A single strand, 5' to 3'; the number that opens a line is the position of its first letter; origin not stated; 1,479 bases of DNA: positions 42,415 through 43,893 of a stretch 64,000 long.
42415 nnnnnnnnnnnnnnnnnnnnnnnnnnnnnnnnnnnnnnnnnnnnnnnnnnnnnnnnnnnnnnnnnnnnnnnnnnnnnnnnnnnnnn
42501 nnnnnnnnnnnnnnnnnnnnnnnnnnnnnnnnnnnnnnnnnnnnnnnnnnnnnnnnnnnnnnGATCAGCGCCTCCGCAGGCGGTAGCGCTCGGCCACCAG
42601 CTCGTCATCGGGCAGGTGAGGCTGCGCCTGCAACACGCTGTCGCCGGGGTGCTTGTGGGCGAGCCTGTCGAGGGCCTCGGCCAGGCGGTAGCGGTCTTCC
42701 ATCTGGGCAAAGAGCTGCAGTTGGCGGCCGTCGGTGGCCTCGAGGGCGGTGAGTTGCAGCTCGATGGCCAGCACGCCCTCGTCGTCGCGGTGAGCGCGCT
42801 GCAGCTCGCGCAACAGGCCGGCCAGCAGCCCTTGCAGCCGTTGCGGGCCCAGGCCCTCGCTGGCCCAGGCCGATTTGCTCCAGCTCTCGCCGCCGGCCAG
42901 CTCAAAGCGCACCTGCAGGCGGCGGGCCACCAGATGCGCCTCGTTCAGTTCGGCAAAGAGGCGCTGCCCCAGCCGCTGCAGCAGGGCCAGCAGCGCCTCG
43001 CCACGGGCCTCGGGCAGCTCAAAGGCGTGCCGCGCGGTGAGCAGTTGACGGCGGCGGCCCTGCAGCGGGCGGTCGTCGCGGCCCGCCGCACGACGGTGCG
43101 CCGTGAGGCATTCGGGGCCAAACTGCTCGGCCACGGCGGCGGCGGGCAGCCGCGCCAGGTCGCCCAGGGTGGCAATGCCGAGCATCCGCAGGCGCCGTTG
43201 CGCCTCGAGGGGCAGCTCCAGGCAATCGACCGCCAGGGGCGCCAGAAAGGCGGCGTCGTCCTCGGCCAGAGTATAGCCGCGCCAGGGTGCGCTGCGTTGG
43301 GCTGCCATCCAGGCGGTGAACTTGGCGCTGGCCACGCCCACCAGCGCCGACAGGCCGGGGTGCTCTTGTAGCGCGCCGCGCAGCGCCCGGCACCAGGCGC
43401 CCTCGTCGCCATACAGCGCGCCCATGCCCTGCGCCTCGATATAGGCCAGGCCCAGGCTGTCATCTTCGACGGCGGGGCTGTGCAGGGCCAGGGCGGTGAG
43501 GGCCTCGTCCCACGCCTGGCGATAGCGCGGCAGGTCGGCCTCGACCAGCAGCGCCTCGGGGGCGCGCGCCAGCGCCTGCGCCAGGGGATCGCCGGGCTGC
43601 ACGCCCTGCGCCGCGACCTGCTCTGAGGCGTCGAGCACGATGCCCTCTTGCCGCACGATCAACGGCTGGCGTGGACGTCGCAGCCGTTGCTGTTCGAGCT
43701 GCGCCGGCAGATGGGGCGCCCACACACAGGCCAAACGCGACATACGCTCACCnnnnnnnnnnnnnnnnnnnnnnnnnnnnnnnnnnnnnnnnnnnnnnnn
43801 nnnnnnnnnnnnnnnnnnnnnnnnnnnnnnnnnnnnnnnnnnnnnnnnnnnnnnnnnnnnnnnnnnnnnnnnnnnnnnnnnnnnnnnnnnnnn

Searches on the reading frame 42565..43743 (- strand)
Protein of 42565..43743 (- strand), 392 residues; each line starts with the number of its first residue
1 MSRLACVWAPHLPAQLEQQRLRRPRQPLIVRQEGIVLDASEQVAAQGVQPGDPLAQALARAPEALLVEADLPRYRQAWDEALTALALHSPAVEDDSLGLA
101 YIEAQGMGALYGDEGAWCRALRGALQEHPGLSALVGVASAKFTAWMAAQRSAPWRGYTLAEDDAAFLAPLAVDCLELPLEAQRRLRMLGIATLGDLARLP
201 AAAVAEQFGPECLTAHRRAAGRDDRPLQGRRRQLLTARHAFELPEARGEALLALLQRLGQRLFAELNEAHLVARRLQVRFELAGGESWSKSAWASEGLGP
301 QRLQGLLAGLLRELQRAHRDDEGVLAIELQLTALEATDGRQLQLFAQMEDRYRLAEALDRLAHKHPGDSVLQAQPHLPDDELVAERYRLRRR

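Call 5: search_protein_families(library=pfam, proteins=[window:42565-43743:-])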
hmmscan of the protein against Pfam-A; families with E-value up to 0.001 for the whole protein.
window:42565-43743:- (392 aa): 1 family
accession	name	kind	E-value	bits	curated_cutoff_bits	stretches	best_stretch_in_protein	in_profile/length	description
PF00817.25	IMS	-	4.8e-20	72.4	23.2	1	14-148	8-147/148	impB/mucB/samB family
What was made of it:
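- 42565..43743 (-): imuB-like gene: an inactive Y-family polymerase core of 392 aa with no C-terminal extension. IMS Pfam (call 5).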

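Call 9: search_protein_families(library=ncbifam, proteins=[window:42565-43743:-], max_evalue=0.01)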
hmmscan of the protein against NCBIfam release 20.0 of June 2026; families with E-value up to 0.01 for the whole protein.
window:42565-43743:- (392 aa): 10 families
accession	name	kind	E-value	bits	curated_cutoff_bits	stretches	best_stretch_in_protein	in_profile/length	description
NF003015.0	PRK03858.1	subfamily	5.5e-33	114.6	367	1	17-372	25-382/399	DNA polymerase IV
NF002848.0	PRK03103.1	subfamily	7.5e-26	90.5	381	1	31-374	39-390/410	DNA polymerase IV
NF002882.0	PRK03348.1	equivalog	8.7e-25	87.4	389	1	32-360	39-368/461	DNA polymerase IV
NF002751.0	PRK02794.1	equivalog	1.3e-22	80.3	371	1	27-367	64-409/425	DNA polymerase IV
NF002677.0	PRK02406.1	equivalog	2.9e-18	66.1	256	1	29-293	34-307/357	DNA polymerase IV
NF002492.0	PRK01810.1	equivalog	1.7e-17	63.3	399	1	33-374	47-392/412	DNA polymerase IV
NF002883.0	PRK03352.1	equivalog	4e-14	52.6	330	1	33-279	44-290/347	DNA polymerase IV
NF010731.0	PRK14133.1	equivalog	7.8e-13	48.4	362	1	31-291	36-296/352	DNA polymerase IV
NF002292.0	PRK01216.1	equivalog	5.5e-05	22.3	339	1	33-202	40-211/351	DNA polymerase IV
NF002955.0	PRK03609.1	subfamily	0.0011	17.9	431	1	31-155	32-157/422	translesion error-prone DNA polymerase V subunit UmuC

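Call 11: find_encoding_contigs(protein=window:42565-43743:-, flank=10000, max_places=6)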
Protein window:42565-43743:- (392 aa): 3 contigs read that carry it; 3 places shown.
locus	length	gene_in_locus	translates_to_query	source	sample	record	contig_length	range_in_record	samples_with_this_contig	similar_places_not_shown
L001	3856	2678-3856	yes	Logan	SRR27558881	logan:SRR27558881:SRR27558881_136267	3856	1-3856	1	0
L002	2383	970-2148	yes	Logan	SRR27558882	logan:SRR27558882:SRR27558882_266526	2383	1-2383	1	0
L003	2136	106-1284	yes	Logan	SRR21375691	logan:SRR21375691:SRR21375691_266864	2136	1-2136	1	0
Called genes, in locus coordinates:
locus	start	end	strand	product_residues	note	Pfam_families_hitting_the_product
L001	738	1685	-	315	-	PF13391:HNH_2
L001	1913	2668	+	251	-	PF00154:RecA_N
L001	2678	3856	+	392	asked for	PF00817:IMS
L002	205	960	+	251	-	PF00154:RecA_N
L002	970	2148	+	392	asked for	PF00817:IMS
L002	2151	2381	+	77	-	?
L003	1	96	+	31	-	?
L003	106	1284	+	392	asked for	PF00817:IMS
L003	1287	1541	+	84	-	-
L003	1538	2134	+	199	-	?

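Call 51: find_homologous_proteins(query=window:42565-43743:-, max_evalue=1e-20)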
Query window:42565-43743:- (392 aa): 13 proteins with E <= 1e-20 among 8000 candidates.
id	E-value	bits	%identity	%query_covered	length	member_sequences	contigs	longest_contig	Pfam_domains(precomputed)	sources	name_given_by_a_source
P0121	1.3e-245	832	99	100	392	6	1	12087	PF00817.26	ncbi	-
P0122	1.8e-157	542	68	99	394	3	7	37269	PF00817.26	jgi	jgi:nucleotidyltransferase/DNA polymerase involved in DNA repair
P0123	9.4e-148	510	65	99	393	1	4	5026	PF00817.26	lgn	-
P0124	2.9e-77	278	44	99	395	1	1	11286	PF00817.26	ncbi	-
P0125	9.7e-55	204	42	80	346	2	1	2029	-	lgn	-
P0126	1.1e-54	204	40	81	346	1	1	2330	-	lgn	-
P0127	1.9e-49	187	40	80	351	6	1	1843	-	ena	-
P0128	1.6e-46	177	44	76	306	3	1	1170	-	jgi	jgi:protein ImuB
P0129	1.0e-28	119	38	59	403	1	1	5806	PF11799.14,PF00817.26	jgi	jgi:DNA polymerase-4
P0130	1.2e-26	112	33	99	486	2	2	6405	PF00817.26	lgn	-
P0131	3.4e-23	100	33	70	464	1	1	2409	PF11799.14,PF00817.26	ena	-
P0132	8.8e-23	99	41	47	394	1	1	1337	PF11799.14,PF00817.26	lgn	-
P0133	9.5e-21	92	31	78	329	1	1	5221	PF11799.14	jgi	jgi:DNA polymerase IV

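Call 56: search_solved_structures(query=window:42565-43743:-, show_alignments=2, max_evalue=0.001)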
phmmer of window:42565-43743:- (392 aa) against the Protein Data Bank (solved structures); distinct sequences matched with E-value up to 0.001: 19.
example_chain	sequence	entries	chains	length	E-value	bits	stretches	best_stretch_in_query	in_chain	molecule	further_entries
7yll_A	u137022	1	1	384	8.3e-14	54.7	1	26-291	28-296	DNA polymerase IV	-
4ir1_F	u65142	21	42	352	5.3e-09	38.9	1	32-342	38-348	DNA polymerase IV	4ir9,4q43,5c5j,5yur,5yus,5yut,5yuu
4irc_F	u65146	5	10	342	8.6e-09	38.2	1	32-274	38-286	DNA polymerase IV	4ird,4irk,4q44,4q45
4r8u_A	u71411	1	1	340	1.6e-08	37.2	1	32-274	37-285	DNA polymerase IV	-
4r8u_B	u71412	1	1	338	1.8e-08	37.1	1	32-238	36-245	DNA polymerase IV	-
3gqc_A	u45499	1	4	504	2.3e-08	36.8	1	42-275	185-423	DNA repair protein REV1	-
6juq_A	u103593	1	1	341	2.6e-08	36.6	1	33-274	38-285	DNA polymerase IV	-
6jup_F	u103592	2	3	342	2.6e-08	36.6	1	33-274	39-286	DNA polymerase IV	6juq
1im4_A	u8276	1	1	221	9.9e-07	31.4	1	32-196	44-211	DBH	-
4f4y_A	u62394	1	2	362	1.2e-06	31.1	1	32-206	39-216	DNA polymerase IV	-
4nlg_A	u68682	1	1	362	1.2e-06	31.1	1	32-230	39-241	DNA polymerase IV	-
1k1q_A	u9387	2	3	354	1.9e-06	30.4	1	32-198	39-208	DBH protein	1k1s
3bq0_A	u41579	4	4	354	2e-06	30.4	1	32-198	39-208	DNA polymerase IV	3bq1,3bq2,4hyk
4f4w_A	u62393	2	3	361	2.5e-06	30.1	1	32-197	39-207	DNA polymerase IV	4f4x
4f50_A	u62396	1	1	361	2.9e-06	29.9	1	32-197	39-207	DNA polymerase IV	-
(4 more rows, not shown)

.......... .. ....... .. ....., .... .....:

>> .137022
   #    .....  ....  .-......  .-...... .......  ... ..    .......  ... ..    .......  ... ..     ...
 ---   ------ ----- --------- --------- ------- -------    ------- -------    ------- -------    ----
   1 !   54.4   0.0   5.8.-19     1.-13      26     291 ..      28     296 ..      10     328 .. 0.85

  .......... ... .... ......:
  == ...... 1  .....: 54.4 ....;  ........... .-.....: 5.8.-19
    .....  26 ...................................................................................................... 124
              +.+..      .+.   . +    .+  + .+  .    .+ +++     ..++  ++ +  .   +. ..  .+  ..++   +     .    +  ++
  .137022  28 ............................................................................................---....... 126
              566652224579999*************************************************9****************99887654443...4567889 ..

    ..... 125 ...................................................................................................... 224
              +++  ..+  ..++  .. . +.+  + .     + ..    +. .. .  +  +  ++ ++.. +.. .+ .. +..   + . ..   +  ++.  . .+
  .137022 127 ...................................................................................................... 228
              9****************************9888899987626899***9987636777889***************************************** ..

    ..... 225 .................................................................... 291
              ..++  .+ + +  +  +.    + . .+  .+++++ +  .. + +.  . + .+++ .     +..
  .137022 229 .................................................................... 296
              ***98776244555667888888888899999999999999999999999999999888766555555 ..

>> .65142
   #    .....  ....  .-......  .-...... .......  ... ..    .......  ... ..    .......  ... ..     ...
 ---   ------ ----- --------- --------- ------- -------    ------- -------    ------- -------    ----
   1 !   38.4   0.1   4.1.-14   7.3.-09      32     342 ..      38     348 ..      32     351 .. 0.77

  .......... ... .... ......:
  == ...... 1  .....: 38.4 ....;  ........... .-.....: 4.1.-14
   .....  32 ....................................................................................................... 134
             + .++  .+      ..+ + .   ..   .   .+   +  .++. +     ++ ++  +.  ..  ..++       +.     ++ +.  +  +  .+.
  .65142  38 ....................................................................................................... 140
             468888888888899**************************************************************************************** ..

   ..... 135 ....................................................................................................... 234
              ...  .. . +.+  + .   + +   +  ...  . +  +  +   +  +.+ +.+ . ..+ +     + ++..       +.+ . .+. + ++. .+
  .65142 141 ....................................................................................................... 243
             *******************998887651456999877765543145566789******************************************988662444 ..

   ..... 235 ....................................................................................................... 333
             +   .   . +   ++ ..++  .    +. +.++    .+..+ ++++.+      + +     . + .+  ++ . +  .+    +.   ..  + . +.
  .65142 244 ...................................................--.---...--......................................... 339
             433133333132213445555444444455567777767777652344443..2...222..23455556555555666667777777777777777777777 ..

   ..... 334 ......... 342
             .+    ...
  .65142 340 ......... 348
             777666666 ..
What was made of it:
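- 42565..43743 (-): The catalytic SIDEAY motif of DinB aligns with SLGLAY (call 56).
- On imuA-imuB-dnaE2 mutasome cassette: The DinB catalytic motif SIDEAY aligns with SLGLAY (call 56).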

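Call 65: find_encoding_contigs(protein=P0146, flank=1000, max_places=4)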
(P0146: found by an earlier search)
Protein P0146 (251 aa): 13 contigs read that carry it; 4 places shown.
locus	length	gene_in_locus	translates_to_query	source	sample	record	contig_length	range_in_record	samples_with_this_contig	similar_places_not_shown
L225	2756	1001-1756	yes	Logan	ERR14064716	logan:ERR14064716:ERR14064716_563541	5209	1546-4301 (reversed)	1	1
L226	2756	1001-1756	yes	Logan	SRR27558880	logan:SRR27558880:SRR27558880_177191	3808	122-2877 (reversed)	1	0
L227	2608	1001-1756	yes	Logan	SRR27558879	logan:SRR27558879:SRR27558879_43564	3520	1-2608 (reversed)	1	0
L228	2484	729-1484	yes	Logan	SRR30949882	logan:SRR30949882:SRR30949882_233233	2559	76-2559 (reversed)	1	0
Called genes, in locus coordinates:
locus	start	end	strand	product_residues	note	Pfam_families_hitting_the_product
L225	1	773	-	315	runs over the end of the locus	PF13391:HNH_2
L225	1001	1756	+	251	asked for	PF00154:RecA_N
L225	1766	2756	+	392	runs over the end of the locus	PF00817:IMS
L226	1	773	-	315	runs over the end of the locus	PF13391:HNH_2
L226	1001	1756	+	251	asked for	PF00154:RecA_N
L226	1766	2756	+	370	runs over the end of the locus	?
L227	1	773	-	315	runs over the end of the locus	PF13391:HNH_2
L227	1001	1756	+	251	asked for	PF00154:RecA_N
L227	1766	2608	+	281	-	?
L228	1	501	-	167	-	?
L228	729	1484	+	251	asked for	PF00154:RecA_N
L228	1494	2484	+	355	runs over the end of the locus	?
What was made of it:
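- Tried and rejected: Last contig look-up (call 65).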
